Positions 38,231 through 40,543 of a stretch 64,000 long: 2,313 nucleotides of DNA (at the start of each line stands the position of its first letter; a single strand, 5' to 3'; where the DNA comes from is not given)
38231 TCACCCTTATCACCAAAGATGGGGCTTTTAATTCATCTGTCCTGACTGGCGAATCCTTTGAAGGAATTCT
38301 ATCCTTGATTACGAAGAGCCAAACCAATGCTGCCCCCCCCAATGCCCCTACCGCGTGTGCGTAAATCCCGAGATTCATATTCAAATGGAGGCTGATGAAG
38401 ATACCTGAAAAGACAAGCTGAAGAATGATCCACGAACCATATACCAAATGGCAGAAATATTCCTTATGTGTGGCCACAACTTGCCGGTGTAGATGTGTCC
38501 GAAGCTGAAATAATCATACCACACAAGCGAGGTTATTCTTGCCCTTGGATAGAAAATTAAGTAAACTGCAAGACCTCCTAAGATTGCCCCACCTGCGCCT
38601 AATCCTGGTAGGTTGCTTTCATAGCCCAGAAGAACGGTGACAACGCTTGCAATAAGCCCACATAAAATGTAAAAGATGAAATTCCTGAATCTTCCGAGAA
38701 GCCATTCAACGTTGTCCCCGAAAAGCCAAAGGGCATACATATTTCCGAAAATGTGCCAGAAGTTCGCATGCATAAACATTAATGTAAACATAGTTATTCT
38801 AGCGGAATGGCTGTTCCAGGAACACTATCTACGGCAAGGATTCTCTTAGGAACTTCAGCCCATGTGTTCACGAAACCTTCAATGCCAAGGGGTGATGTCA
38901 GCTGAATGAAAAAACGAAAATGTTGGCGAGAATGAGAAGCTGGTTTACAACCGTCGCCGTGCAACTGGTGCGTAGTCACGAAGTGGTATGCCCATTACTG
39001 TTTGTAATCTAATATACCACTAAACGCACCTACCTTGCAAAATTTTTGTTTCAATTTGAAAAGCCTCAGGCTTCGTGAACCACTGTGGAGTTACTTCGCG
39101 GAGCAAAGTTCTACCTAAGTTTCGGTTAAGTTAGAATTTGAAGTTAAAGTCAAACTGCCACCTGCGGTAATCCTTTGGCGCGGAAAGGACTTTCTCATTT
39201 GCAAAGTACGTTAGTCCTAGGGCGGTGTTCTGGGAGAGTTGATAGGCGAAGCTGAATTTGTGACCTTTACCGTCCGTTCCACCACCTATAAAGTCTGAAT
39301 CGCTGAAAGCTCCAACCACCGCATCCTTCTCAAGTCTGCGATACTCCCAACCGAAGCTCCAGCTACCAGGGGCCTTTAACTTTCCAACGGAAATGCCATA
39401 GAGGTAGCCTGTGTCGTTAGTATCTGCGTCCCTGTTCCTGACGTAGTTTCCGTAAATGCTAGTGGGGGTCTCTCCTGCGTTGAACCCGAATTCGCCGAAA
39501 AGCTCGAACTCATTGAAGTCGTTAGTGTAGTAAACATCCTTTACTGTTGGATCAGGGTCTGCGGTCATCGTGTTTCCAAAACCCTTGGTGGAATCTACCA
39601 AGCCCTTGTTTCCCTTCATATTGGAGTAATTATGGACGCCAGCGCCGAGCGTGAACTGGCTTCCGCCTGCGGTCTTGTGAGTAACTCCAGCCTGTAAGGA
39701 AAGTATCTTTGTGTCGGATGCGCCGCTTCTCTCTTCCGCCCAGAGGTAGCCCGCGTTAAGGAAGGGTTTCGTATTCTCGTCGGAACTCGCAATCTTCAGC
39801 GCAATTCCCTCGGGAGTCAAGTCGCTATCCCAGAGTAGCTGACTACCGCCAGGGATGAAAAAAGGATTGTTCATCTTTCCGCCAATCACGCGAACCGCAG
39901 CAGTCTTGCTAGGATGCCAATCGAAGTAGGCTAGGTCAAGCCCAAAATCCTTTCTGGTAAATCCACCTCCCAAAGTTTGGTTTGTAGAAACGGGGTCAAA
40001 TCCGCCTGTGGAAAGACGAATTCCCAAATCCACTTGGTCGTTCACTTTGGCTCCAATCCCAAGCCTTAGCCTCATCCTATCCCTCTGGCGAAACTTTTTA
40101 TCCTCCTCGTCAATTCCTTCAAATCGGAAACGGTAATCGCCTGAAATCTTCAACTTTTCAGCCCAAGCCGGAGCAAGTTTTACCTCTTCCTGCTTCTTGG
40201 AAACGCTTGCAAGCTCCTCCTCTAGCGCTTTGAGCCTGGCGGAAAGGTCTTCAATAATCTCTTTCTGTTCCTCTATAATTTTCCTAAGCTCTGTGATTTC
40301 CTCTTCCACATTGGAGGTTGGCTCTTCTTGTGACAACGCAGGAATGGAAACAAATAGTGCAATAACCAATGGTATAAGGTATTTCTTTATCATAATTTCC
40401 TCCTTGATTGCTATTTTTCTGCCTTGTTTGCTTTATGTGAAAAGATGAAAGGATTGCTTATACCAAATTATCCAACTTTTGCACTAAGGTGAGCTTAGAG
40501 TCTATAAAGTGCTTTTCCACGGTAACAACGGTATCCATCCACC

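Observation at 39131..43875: Mo-bisPGD oxidoreductase operon ending in an outer-membrane porin instead of a quinol-oxidising membrane anchor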

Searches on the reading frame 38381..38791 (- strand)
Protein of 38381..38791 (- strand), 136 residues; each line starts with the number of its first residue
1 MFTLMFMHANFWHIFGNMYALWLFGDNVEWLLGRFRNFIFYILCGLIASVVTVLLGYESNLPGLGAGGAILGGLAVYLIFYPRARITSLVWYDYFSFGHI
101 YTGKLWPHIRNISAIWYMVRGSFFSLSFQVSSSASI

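Call 3: search_protein_families(library=pfam, proteins=[window:38381-38791:-], max_evalue=0.01)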
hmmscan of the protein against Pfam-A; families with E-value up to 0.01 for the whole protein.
window:38381-38791:- (136 aa): 1 family
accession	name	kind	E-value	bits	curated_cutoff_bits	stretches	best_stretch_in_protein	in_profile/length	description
PF01694.28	Rhomboid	-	1.1e-20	74.8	22.6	1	1-88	7-93/143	Rhomboid domain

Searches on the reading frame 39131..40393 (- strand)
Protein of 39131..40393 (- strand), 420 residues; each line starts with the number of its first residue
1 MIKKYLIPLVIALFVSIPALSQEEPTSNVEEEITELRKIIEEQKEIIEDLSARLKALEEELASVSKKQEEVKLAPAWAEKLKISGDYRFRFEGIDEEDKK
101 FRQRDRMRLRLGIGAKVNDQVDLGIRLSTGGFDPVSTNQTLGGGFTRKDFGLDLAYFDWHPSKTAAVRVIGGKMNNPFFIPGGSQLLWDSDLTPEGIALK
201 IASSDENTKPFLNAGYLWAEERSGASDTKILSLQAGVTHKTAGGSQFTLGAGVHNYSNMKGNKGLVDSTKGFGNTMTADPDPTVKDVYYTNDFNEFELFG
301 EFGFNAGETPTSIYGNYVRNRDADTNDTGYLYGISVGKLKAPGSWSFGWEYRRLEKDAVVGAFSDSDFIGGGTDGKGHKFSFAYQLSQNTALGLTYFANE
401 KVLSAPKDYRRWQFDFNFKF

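Call 3: search_protein_families(library=pfam, proteins=[window:39131-40393:-], max_evalue=0.01)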
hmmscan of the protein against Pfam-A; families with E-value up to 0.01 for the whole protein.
window:39131-40393:- (420 aa): 2 families
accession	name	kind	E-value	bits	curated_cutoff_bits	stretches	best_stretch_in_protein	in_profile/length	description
PF16930.11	Porin_5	-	1.7e-50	172.6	22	2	100-264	157-333/535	Putative porin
PF24073.1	DUF7365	-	0.00067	20.2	27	1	3-63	10-72/101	Coiled-coil region of unknown function (DUF7365)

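Call 4: search_protein_families(library=ncbifam, proteins=[window:39131-40393:-], max_evalue=0.01)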
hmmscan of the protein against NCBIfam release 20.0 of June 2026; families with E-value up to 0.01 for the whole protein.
window:39131-40393:- (420 aa): 0 families

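Call 39: find_homologous_proteins(query=window:39131-40393:-, max_evalue=0.00001)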
Query window:39131-40393:- (420 aa): 1003 proteins with E <= 0.00001 among 8000 candidates; the best 120 are listed.
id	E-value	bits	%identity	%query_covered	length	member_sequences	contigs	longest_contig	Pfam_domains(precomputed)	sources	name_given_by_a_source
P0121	2.8e-282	954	100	100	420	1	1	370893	PF16930.12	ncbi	-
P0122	9.3e-217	739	75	100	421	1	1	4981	PF16930.12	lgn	-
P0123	5.5e-201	687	72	97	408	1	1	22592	PF16930.12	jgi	-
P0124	9.3e-197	673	71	99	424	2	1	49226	PF16930.12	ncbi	-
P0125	5.9e-194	663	74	93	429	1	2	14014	PF16930.12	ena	-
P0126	6.7e-126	439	51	96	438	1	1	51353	PF16930.12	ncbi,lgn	-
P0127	2.7e-125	437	50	100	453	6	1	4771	PF07396.18,PF16930.12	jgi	jgi:hypothetical protein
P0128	2.5e-123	431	47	100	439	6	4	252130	PF07396.18,PF16930.12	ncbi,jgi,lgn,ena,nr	ncbi:putative porin [bacterium]|nr:putative porin [bacterium]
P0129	1.8e-121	425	50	93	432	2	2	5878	PF16930.12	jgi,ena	-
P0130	1.1e-120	422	51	89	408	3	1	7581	PF16930.12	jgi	-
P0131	4.7e-120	420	51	93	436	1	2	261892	PF16930.12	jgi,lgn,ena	-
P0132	5.8e-119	416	51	95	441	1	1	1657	PF16930.12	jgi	jgi:hypothetical protein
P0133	9.6e-116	406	49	96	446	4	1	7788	PF16930.12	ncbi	-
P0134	2.5e-114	401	49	95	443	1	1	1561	PF16930.12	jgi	jgi:hypothetical protein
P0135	1.6e-113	398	48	95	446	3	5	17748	PF16930.12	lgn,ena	-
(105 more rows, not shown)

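Call 40: find_encoding_contigs(protein=P0121, flank=3000, max_places=2)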
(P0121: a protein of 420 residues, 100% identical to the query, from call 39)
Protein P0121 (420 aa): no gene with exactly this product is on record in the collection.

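Call 41: find_encoding_contigs(protein=P0124, flank=7000, max_places=2)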
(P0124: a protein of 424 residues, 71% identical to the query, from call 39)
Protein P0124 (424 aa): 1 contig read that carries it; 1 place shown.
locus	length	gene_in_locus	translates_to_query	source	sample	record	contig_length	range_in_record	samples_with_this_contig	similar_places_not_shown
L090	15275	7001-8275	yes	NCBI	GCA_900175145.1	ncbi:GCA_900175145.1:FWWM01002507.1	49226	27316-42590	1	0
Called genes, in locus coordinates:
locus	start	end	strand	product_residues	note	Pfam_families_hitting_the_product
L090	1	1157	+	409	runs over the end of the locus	PF03453:MoeA_N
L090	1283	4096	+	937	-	-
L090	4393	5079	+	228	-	PF00072:Response_reg, PF00486:Trans_reg_C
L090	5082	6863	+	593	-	PF16736:sCache_like (weak), PF00672:HAMP, PF00989:PAS (weak), PF08448:PAS_4, PF13596:PAS_10 (weak), PF00512:HisKA, PF02518:HATPase_c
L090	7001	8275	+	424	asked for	PF16930:Porin_5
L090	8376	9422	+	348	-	PF12849:PBP_like_2, PF12727:PBP_like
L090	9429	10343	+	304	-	PF00528:BPD_transp_1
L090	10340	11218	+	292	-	PF00528:BPD_transp_1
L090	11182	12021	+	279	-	PF00005:ABC_tran, PF02463:SMC_N (weak), PF13304:AAA_21 (faint)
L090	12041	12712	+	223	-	PF01895:PhoU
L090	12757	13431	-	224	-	PF01161:PBP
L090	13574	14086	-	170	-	-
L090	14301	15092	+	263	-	PF00970:FAD_binding_6 (weak), PF00175:NAD_binding_1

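Call 42: find_encoding_contigs(protein=P0128, flank=7000, max_places=3)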
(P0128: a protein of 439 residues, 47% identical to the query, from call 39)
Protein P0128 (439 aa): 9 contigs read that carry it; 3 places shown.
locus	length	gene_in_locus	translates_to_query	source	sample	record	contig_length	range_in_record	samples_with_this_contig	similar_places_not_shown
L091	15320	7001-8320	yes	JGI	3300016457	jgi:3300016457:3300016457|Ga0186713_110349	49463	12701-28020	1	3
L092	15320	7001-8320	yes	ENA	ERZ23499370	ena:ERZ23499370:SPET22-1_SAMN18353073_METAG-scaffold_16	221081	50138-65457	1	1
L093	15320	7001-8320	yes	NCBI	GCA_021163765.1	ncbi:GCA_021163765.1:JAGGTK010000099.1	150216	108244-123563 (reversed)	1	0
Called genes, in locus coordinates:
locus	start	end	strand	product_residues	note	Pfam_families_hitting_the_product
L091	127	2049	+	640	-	PF04055:Radical_SAM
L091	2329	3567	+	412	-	PF01839:FG-GAP (faint), PF13517:FG-GAP_3 (faint)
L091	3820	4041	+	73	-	-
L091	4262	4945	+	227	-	PF00072:Response_reg, PF23198:PDE8A_N (weak), PF00486:Trans_reg_C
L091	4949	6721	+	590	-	PF00672:HAMP, PF00989:PAS, PF08448:PAS_4, PF13426:PAS_9 (weak), PF00512:HisKA, PF02518:HATPase_c, PF13589:HATPase_c_3 (weak)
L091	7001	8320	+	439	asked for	PF07396:Porin_O_P (faint), PF16930:Porin_5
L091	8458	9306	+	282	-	PF12849:PBP_like_2, PF13531:SBP_bac_11, PF01547:SBP_bac_1 (weak), PF12727:PBP_like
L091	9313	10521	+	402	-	PF00528:BPD_transp_1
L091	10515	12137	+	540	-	PF00528:BPD_transp_1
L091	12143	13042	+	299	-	PF13555:AAA_29 (faint), PF20703:nSTAND1 (weak), PF00005:ABC_tran, PF02463:SMC_N (weak), PF13304:AAA_21 (weak)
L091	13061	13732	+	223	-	PF01895:PhoU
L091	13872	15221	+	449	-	-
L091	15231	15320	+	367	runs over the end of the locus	PF21016:RlmN_N, PF04055:Radical_SAM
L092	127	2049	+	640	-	PF04055:Radical_SAM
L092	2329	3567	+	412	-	PF01839:FG-GAP (faint), PF13517:FG-GAP_3 (faint)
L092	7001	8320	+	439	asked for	PF07396:Porin_O_P (faint), PF16930:Porin_5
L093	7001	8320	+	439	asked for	PF07396:Porin_O_P (faint), PF16930:Porin_5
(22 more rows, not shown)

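Call 51: find_related_loci(query=A2, collection=metagenome_contigs, flank=8000)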
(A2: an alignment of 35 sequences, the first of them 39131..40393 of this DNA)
Query A2 (420 aa) in metagenome_contigs; peptide patterns used: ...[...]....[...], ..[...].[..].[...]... (x = any residue, [..] = any of these).
600 stretches matched a pattern (row limit reached: there are more); 527 encode a relative of the query (tblastn E <= 1e-3); the best 80 are kept; 80 distinct loci.
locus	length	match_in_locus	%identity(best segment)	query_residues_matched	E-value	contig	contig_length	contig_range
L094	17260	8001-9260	71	6-420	0e+0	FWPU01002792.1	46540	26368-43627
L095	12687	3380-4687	50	2-420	7e-132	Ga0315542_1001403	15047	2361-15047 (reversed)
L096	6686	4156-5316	51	32-420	2e-128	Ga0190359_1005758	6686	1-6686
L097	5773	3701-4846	50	32-420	2e-126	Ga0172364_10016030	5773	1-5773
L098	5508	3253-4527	43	2-420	3e-104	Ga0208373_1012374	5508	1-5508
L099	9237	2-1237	43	9-420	7e-103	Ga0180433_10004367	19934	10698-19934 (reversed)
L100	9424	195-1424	45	25-420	2e-101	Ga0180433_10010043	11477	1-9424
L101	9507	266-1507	44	1-420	2e-101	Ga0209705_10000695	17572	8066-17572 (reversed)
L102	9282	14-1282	44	20-420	1e-100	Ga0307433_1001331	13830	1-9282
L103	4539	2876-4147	42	3-420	4e-99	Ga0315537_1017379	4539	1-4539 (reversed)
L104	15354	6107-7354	40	2-420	5e-97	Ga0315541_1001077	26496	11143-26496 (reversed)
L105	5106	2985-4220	43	31-420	6e-96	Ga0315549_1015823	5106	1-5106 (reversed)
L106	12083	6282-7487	44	31-420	2e-94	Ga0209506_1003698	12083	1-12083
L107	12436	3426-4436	47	77-420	8e-94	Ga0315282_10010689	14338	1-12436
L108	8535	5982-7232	41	25-420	5e-93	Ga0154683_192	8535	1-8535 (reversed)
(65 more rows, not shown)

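Call 62: predict_structure(alignment_id=A2)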
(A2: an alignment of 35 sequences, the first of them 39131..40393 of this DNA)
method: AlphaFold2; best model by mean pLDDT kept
length: 420 residues; sequences in the alignment: 35
mean_pLDDT: 82.6   pTM: 0.74
mean pLDDT of the five models: 82.6, 82.1, 81.2, 80.9, 80.0
residues with pLDDT >= 90: 225; 70-90: 97; 50-70: 68; < 50: 30
segments of 3 or more residues with pLDDT < 50: 1-4, 16-27, 71-74, 140-144
pLDDT, mean of each block of 10 residues (from residue 1): 51 48 43 62 64 70 58 54 90 92 86 89 87 53 57 91 85 93 86 90 90 92 83 97 96 94 85 87 92 96 96 97 93 96 97 93 77 86 97 95 89 94
secondary structure, 60 per line:
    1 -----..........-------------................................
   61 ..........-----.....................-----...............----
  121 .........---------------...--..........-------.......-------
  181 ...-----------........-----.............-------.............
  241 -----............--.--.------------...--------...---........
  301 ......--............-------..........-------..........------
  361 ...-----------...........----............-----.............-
elements in order: H6-15 H29-70 H76-80 E81-96 E102-116 E121-129 E150-159 E167-173 E195-202 E208-220 E228-240 E246-257 E276-278 E287-289 E293-306 E309-320 E328-337 E345-354 E375-385 E390-401 E407-419

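Call 65: fold_search(model_id=the predicted structure, library=pdb)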
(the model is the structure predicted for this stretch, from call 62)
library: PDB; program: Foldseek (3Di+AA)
matches with E <= 10: 737; with E <= 0.001: 255
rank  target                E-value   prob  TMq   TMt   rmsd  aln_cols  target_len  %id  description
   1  8bym_A                5.6e-16  1.00  0.59  0.75   4.3       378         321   17  Outer membrane attachment porin OmpM1 from Veillonella parvula (released 2023-11-08)
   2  8bys_A                7.9e-16  1.00  0.57  0.72   4.6       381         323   17  Outer membrane attachment porin OmpM1 from Veillonella parvula, native (released 2023-11-08)
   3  8byt_A                5.9e-15  1.00  0.58  0.76   4.3       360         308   17  Outer membrane attachment porin OmpM1 from Veillonella parvula, C3 symmetry (released 2023-11-08)
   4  4gey                  2.8e-11  1.00  0.53  0.53   8.5       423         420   10  High pH structure of Pseudomonas putida OprB (released 2012-10-24)
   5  6ehf                  6.2e-11  1.00  0.49  0.61   6.5       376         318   13  OmpT (in-vitro folded), an outer membrane protein Vibrio cholerae (trimer form) (released 2018-04-25)
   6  6ehe                  7.2e-11  1.00  0.49  0.64   6.4       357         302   12  OmpTdeltaL8 (loop L8 deletion mutant of OmpT), an outer membrane protein of Vibrio cholerae (released 2018-04-25)
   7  6ehd                  1.0e-10  1.00  0.47  0.58   7.0       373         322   13  OmpT (in-vitro folded), an outer membrane protein of Vibrio cholerae (released 2018-04-25)
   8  5ldv                  2.7e-10  1.00  0.48  0.49   7.7       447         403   11  Crystal Structures of MOMP from Campylobacter jejuni (released 2016-10-26)
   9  5o78_A                6.3e-10  1.00  0.48  0.58   7.3       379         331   13  Crystal structure of Omp35 from Enterobacter aerogenes (released 2018-06-20)
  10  6ehb_C                8.1e-10  1.00  0.47  0.59   6.4       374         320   12  OmpU, an outer membrane protein, of Vibrio cholerae (released 2018-04-25)
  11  2xe1                  8.9e-10  1.00  0.46  0.53   7.3       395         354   10  Molecular insights into clinically isolated OmpC mutants and their role in multi-drug resistance (released 2010-05-19)
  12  4kr8_C                1.6e-09  1.00  0.47  0.56   7.7       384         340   10  Salmonella typhi OmpF complex with Daunomycin (released 2014-05-28)
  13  5o9c_A                2.0e-09  1.00  0.49  0.57   7.1       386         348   11  Crystal structure of Omp36 from Enterobacter aerogenes (released 2018-06-27)
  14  2o4v_A                2.1e-09  1.00  0.51  0.52   8.8       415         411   12  An arginine ladder in OprP mediates phosphate specific transfer across the outer membrane (released 2006-12-26)
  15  5o77                  2.1e-09  1.00  0.48  0.58   7.0       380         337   10  Klebsiella pneumoniae OmpK35 (released 2018-06-20)
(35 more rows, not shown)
